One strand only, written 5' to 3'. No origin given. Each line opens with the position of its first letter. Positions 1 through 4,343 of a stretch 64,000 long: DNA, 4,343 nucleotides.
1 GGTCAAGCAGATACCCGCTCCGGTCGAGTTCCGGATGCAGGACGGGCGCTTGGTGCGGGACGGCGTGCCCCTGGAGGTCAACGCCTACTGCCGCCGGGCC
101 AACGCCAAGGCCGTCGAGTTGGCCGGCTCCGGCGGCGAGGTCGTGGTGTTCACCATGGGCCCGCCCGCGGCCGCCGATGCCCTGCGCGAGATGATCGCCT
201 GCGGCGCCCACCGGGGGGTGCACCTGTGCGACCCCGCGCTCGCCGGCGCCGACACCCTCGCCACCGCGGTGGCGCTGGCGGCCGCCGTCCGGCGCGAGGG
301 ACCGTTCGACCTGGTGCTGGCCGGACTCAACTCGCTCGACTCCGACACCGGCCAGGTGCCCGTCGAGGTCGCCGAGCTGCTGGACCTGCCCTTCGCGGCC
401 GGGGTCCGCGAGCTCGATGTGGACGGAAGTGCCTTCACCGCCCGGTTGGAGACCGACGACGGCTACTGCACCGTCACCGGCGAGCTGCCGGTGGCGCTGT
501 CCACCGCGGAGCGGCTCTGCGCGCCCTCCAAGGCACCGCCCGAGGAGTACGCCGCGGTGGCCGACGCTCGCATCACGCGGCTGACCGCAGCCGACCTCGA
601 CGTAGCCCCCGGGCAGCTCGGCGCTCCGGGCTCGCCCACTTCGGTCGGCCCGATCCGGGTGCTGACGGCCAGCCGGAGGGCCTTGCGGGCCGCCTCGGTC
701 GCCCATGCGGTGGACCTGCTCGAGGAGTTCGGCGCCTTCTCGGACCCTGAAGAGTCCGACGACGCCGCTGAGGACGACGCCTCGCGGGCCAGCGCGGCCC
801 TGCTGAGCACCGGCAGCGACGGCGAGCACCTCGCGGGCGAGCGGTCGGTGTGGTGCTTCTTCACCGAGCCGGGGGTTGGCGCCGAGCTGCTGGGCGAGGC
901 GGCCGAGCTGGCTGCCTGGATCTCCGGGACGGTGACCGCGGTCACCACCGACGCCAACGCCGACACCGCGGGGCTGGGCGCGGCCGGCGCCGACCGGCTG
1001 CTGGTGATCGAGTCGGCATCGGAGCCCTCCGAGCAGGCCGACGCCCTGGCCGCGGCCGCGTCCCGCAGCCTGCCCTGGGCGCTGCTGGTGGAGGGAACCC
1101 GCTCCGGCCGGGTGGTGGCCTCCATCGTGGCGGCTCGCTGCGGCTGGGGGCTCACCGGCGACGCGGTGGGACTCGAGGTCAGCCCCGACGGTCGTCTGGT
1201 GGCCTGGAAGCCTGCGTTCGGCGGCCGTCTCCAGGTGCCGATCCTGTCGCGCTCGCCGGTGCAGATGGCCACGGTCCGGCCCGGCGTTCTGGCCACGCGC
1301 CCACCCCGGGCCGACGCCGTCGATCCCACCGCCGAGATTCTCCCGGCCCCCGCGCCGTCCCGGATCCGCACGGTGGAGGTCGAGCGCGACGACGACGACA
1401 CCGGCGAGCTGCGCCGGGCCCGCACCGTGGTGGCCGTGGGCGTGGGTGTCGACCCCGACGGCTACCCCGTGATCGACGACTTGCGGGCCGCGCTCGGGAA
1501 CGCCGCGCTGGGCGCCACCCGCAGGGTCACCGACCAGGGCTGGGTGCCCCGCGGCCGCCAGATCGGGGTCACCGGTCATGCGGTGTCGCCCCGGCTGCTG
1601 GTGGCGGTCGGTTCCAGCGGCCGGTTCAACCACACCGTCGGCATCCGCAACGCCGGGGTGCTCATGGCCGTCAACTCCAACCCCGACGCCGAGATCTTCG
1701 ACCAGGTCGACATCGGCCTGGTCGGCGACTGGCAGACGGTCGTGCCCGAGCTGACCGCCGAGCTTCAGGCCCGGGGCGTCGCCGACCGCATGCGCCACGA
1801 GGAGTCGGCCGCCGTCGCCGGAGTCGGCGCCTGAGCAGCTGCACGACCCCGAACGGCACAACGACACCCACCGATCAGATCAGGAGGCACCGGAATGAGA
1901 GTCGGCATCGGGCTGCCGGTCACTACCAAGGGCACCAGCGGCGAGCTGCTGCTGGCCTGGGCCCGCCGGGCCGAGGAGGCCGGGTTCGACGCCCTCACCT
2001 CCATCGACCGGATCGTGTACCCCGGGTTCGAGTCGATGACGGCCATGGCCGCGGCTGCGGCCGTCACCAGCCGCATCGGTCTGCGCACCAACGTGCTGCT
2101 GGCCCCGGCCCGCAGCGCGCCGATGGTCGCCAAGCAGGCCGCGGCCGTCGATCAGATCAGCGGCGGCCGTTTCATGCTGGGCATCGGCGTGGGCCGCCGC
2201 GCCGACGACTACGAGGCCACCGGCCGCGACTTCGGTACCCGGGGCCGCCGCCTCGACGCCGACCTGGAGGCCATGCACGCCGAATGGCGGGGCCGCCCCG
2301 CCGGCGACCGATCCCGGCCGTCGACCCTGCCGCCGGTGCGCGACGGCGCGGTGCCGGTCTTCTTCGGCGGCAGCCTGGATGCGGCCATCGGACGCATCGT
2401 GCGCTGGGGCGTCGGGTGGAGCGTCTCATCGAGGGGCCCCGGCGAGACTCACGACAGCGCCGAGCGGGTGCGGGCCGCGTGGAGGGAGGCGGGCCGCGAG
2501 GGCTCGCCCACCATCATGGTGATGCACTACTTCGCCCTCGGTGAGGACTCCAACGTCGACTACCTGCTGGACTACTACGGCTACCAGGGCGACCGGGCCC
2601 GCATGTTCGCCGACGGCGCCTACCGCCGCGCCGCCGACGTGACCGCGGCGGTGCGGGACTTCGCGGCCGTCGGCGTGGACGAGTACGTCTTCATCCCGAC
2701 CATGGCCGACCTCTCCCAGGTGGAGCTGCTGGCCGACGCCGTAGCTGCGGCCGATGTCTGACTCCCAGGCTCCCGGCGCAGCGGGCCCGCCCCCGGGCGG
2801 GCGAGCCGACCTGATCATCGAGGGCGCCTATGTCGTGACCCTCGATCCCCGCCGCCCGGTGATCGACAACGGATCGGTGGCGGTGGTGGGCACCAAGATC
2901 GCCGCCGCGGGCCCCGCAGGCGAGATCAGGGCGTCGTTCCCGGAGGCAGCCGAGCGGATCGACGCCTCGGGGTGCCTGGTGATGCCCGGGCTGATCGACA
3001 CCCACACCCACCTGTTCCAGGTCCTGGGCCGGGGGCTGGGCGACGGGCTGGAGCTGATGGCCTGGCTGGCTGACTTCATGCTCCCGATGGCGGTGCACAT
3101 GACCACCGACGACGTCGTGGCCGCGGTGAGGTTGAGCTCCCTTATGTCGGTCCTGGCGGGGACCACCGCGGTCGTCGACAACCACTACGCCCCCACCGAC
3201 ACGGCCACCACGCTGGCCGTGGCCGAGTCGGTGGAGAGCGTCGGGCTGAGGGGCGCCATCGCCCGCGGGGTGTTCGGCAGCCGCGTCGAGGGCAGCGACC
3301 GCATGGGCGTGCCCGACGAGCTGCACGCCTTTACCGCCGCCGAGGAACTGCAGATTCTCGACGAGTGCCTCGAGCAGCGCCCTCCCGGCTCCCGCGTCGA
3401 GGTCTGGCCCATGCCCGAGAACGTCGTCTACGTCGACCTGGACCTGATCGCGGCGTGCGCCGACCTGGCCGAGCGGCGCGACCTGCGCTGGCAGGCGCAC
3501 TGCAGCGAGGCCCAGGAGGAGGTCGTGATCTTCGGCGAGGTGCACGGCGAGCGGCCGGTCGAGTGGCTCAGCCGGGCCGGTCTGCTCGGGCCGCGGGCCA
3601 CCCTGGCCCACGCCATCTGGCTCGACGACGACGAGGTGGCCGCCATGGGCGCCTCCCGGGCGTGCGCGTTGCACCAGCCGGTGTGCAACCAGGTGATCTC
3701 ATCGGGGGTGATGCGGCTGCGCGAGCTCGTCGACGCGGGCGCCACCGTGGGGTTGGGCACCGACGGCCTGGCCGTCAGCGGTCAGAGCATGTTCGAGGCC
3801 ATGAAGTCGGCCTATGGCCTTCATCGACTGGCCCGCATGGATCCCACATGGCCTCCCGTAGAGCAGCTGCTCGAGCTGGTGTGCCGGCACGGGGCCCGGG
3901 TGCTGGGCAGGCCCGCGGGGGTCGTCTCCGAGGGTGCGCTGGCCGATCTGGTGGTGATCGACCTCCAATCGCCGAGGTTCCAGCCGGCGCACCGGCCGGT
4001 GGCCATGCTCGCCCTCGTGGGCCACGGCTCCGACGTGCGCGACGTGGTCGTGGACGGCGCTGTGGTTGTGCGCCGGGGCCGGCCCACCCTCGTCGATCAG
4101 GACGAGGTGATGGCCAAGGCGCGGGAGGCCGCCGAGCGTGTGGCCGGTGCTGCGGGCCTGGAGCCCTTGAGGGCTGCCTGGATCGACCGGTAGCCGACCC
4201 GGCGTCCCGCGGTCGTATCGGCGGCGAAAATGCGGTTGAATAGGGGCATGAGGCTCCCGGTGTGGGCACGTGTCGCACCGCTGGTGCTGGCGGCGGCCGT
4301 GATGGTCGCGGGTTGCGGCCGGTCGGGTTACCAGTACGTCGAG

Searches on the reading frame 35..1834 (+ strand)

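Call 68: search_protein_families(library=pfam, proteins=[window:35-1834:+], max_evalue=0.00001)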
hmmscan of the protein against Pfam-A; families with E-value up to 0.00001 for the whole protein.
window:35-1834:+ (599 aa): 2 families
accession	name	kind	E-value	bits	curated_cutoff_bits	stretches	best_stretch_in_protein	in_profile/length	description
PF01012.27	ETF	-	2.5e-46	158.2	26.7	2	6-184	4-177/181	Electron transfer flavoprotein domain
PF00766.25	ETF_alpha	-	8.6e-21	74.2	27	1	459-538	2-81/81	Electron transfer flavoprotein FAD-binding domain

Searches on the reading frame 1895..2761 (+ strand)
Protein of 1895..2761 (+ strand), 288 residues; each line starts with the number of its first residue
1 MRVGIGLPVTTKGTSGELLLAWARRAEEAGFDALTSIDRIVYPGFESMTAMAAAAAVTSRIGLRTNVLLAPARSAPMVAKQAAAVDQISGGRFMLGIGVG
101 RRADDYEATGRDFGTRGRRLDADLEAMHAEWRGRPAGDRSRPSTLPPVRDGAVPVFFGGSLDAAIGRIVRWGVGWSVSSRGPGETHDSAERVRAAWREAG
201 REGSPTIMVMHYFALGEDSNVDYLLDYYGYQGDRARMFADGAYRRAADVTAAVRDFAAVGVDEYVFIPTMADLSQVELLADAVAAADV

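Call 68: search_protein_families(library=pfam, proteins=[window:1895-2761:+], max_evalue=0.00001)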
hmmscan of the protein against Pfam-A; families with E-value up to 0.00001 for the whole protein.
window:1895-2761:+ (288 aa): 1 family
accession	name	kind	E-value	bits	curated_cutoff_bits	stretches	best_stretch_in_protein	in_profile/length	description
PF00296.26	Bac_luciferase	-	9.8e-36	124.1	27.9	1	17-260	23-295/314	Luciferase-like monooxygenase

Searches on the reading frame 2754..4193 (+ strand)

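Call 68: search_protein_families(library=pfam, proteins=[window:2754-4193:+], max_evalue=0.00001)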
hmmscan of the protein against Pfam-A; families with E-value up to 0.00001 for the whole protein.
window:2754-4193:+ (479 aa): 2 families
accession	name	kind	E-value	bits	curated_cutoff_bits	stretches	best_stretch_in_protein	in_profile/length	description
PF01979.26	Amidohydro_1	-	1.6e-48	166.1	25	1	75-438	1-345/345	Amidohydrolase family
PF07969.17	Amidohydro_3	-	1.1e-18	68.4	29.7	1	232-439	264-472/472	Amidohydrolase family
